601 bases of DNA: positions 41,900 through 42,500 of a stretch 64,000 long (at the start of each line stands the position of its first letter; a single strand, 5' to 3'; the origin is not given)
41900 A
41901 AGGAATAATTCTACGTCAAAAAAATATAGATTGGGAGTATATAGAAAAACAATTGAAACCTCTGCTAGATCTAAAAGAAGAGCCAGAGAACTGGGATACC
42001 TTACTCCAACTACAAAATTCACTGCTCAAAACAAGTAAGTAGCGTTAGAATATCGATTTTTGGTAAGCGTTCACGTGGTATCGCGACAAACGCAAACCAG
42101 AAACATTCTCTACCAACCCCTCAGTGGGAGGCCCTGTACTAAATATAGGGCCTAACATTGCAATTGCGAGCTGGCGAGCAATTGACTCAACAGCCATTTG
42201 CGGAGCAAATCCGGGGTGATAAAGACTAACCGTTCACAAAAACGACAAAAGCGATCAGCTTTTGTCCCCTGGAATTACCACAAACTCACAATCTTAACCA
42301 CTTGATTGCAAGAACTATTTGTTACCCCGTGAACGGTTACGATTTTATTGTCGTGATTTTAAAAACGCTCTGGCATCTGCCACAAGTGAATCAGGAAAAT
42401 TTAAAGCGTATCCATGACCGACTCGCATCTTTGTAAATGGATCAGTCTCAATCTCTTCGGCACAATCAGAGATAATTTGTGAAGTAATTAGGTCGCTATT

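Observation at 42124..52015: Two copies of a ~60-nt structured element with compensatory stem mutations, 9.8 kb apart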

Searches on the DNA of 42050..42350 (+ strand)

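Call 31: search_dna_similar(query=window:42050-42350:+, collection=plasmids, mode=distant, max_evalue=0.01)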
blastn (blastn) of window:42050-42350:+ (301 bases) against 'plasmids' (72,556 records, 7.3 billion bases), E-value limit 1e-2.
No match.

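Call 70: build_rna_model(alignment_id=A4, structure=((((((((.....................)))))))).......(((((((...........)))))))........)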
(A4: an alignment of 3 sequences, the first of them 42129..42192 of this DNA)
Model R1 built from alignment A4 (3 sequences, 77 columns); structure: as given.
model positions 72; base pairs 15; branch points 1; effective number of sequences 2.29; information 0.783 bits per position. Calibrated on 0.2 Mb of random sequence (short: E-values are rough).
structure used (alignment columns):
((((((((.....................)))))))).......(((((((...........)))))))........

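Call 71: search_with_rna_model(model_id=R1, sources=[window, L162, L163, L164, L167, L168, L133, L134, L137, L139, L121, L126, L127, L165, L166], max_evalue=10, show_alignments=0)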
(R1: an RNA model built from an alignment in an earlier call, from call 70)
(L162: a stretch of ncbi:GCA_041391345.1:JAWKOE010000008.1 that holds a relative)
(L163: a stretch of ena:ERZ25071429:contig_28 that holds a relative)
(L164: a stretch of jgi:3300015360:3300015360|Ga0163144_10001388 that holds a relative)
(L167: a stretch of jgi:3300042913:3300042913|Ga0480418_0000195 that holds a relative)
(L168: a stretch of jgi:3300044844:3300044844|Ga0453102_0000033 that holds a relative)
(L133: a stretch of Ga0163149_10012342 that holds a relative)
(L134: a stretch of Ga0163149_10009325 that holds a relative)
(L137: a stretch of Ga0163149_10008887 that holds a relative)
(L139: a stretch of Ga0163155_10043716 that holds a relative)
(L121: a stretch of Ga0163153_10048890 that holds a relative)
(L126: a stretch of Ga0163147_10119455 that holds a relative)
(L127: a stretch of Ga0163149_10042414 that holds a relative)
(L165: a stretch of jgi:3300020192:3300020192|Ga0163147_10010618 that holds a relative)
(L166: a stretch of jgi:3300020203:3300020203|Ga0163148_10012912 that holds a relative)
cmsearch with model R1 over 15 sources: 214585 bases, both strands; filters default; matches with E-value up to 10: 12.
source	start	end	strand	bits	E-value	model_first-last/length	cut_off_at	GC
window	51952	52023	+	90.9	1e-16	1-72/72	no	0.47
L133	1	72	-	90.9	1e-16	1-72/72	no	0.47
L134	6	77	-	90.9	1e-16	1-72/72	no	0.47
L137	2579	2650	-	90.9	1e-16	1-72/72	no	0.47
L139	1997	2068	-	90.9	1e-16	1-72/72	no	0.47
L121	1949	2020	-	90.9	1e-16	1-72/72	no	0.47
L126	795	866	-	90.9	1e-16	1-72/72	no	0.47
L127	3405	3476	+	82.8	5.2e-15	1-72/72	no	0.46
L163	13369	13445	+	80.2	1.9e-14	1-72/72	no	0.44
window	42129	42192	+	74.5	3.1e-13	1-72/72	no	0.47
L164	3240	3290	-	13.4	2.8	1-72/72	no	0.27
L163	522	600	-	11.5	7.2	1-72/72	no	0.39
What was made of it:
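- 42124..42192 (+): Core A. GTGGG; hairpin 1 at 42129-42153 (10 bp, loop CTAAA); linker AACATTG at 42154-42160; hairpin 2 at 42161-42184 (7 bp, loop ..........); tail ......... Covariance model score 74.5 bits (call 71).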

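Call 80: build_rna_model(alignment_id=A5, structure=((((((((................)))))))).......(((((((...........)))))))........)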
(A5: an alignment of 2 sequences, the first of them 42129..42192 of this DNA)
Model R2 built from alignment A5 (2 sequences, 72 columns); structure: as given.
model positions 72; base pairs 15; branch points 1; effective number of sequences 1.62; information 0.782 bits per position. Calibrated on 0.2 Mb of random sequence (short: E-values are rough).
structure used (alignment columns):
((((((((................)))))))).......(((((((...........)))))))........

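Call 81: search_with_rna_model(model_id=R2, sources=[L162, L163, L164, L167, L168], max_evalue=10, filters=off, show_alignments=1)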
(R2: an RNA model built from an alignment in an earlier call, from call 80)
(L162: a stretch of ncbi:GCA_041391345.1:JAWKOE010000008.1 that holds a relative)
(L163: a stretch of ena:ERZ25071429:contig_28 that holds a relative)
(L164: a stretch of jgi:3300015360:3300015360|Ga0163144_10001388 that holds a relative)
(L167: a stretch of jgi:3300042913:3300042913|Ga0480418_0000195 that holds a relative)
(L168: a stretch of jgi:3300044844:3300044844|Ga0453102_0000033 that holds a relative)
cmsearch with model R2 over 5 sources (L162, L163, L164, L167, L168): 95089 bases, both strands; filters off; matches with E-value up to 10: 15.
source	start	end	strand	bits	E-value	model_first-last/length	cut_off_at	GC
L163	13369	13445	+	41.1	5.4e-08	1-72/72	no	0.44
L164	17627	17684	-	11.3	1.4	1-72/72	no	0.29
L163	17714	17765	+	10.9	1.8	1-72/72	no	0.48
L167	276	349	-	10.4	2.4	1-72/72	no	0.41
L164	17272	17324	+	10.3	2.4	1-72/72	no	0.38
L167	681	728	+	10.2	2.7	1-72/72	no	0.29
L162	14381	14433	-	9.9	3.2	1-72/72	no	0.38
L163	4746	4792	+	9.5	4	1-72/72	no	0.38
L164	18952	18992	+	9.3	4.4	1-72/72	no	0.46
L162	2755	2807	+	8.8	5.7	1-72/72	no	0.3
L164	17653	17706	+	8.5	6.8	1-72/72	no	0.26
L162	10095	10173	-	8.4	7.4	1-72/72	no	0.38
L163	16135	16202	+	8.4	7.5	1-72/72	no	0.34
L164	13404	13480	-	8.1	8.7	1-72/72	no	0.32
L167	5160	5174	-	7.9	9.5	45-59/72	no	0.73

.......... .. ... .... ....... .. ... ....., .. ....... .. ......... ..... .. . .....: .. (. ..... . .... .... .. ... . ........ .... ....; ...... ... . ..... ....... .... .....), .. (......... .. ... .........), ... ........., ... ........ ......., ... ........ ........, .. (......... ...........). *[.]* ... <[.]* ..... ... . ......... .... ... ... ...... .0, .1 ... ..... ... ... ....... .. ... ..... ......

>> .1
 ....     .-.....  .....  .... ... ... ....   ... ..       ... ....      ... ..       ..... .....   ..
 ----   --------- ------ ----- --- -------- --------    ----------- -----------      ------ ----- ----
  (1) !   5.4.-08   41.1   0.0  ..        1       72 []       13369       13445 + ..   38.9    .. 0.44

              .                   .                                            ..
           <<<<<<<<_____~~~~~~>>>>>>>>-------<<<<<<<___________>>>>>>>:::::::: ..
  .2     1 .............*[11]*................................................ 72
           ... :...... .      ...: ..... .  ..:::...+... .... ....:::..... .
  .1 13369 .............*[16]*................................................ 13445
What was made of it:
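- The next hit has E>1 in 95 kb (call 81). The covariance model gives E values of 1e-13 to 1e-16 for the window copies and 5e-8 for an independent third copy (calls 71, 81).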

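Call 84: search_with_rna_model(model_id=R1, sources=[L169, L170], max_evalue=10, filters=off, show_alignments=2)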
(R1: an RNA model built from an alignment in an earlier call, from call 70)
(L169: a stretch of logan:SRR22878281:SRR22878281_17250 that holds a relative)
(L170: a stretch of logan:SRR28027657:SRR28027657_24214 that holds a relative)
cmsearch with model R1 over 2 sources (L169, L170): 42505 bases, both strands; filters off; matches with E-value up to 10: 5.
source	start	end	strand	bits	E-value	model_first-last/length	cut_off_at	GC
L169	21020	21091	-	9.9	3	1-72/72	no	0.49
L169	13799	13847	+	9.7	3.4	1-72/72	no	0.41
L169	21030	21104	+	9.4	3.8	1-72/72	no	0.52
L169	5362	5407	+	8.3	6.8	1-72/72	no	0.37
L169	4717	4783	-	7.5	9.9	1-72/72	no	0.33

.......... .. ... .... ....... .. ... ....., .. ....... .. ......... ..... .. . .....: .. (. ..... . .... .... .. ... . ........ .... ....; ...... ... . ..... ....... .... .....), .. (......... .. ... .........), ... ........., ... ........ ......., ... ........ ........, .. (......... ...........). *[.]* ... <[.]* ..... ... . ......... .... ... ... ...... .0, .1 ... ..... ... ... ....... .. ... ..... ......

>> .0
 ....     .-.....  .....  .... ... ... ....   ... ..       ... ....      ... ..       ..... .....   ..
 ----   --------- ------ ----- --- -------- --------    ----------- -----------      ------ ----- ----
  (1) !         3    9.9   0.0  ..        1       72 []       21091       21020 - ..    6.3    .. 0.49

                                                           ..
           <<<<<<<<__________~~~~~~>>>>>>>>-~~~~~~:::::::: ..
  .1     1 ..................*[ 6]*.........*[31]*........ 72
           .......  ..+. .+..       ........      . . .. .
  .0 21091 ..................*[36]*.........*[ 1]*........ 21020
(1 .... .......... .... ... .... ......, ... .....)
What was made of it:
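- Tried and rejected: (10) The covariance model found no further copies in about 260 kb of Bdellovibrionota loci (calls 71, 84).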

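Call 96: search_with_rna_model(model_id=R1, sources=[L001, L002, L003, L004, L005, L006, L007, L008, L009, L010, L011, L012, L013, L014, L015, L016, L017, L018, L019, L020, L021, L022, L023, L024, L025, L026, L027, L028, L029, L030, L031, L032, L033, L034, L035, L036, L037, L038, L039, L040, L041, L042, L043, L044, L045, L046, L047, L048, L049, L050, L051, L052, L053, L054, L055, L056, L057, L058, L059, L060, L061, L062, L063, L064, L065, L066, L067, L068, L069, L070, L071, L072, L073, L074, L075, L076, L077, L078, L079, L080, L081, L082, L083, L084, L085, L086, L087, L088, L089, L090, L091, L092, L093, L094, L095, L096, L097, L098, L099, L100], max_evalue=1)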
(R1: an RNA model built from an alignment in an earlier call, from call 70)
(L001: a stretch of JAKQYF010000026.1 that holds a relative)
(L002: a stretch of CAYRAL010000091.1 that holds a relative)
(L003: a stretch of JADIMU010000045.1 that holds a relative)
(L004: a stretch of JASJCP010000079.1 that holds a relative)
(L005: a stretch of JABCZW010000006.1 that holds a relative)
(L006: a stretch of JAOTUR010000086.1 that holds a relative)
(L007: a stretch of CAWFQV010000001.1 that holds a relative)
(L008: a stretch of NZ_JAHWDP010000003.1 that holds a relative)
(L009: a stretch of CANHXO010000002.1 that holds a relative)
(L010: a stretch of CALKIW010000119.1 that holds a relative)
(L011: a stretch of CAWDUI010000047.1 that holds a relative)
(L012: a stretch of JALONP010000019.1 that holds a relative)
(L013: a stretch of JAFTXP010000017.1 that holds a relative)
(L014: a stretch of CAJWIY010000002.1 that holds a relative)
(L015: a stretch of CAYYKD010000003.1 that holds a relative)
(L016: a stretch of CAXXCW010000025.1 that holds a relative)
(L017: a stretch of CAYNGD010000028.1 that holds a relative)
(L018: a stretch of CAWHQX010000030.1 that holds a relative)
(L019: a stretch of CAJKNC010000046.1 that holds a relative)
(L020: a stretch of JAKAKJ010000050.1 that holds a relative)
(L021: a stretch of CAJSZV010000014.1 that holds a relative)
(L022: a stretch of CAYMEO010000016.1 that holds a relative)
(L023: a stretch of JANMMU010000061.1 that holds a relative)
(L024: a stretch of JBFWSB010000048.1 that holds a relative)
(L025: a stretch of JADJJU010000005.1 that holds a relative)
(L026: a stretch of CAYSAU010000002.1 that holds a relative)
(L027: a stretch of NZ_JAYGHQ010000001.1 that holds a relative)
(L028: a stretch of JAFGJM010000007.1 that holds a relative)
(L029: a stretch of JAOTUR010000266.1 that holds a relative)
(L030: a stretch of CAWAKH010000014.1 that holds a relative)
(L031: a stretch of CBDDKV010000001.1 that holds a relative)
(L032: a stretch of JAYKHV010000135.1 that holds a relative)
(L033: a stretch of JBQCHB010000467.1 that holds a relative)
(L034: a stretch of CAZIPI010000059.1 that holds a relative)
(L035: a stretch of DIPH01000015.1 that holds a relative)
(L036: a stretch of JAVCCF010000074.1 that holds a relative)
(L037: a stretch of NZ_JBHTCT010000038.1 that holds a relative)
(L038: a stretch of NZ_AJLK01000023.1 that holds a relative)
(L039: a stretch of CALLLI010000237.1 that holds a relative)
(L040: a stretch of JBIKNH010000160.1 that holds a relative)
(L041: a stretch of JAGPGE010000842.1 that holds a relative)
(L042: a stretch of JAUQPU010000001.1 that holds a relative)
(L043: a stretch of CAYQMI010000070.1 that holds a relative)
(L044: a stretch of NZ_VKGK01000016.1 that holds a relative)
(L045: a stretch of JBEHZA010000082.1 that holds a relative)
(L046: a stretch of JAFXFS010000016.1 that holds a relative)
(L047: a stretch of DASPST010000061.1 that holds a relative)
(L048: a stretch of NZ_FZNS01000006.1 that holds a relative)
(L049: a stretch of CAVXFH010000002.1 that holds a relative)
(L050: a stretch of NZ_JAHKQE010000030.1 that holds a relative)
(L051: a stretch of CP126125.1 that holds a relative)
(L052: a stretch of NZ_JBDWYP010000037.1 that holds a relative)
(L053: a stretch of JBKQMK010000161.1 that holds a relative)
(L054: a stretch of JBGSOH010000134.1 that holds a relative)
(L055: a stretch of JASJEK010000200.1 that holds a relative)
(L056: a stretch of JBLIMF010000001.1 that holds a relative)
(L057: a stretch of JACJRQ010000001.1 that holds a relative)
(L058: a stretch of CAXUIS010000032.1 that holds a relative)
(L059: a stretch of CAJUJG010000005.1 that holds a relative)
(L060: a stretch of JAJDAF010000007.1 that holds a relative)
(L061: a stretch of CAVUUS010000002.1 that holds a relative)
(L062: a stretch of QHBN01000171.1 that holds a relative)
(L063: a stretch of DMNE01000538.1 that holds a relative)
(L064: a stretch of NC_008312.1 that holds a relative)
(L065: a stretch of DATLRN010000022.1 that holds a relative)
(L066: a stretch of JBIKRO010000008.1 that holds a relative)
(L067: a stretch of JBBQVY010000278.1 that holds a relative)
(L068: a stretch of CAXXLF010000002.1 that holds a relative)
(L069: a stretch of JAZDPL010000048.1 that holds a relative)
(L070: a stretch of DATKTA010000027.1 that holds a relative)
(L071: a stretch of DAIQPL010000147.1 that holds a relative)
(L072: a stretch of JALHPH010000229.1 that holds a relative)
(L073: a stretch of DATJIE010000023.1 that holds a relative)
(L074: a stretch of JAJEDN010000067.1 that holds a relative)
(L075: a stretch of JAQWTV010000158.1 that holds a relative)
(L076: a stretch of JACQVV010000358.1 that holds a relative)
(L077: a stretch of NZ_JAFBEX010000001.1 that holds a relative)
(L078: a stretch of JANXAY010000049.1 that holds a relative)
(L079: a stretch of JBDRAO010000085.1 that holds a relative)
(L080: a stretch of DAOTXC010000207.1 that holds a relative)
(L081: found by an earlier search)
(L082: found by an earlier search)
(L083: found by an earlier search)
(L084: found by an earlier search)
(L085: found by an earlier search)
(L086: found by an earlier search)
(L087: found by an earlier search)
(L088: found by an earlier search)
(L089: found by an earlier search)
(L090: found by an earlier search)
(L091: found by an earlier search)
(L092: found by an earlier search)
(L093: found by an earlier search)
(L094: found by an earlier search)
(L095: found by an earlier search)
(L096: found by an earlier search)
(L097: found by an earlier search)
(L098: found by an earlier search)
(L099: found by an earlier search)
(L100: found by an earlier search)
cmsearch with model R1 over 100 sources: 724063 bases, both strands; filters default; matches with E-value up to 1: 0.
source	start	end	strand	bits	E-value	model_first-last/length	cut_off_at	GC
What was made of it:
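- There was no hit at E<=1 in 724 kb from 100 unrelated genomes (call 96). There were no hits in 724 kb of control DNA (call 96).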
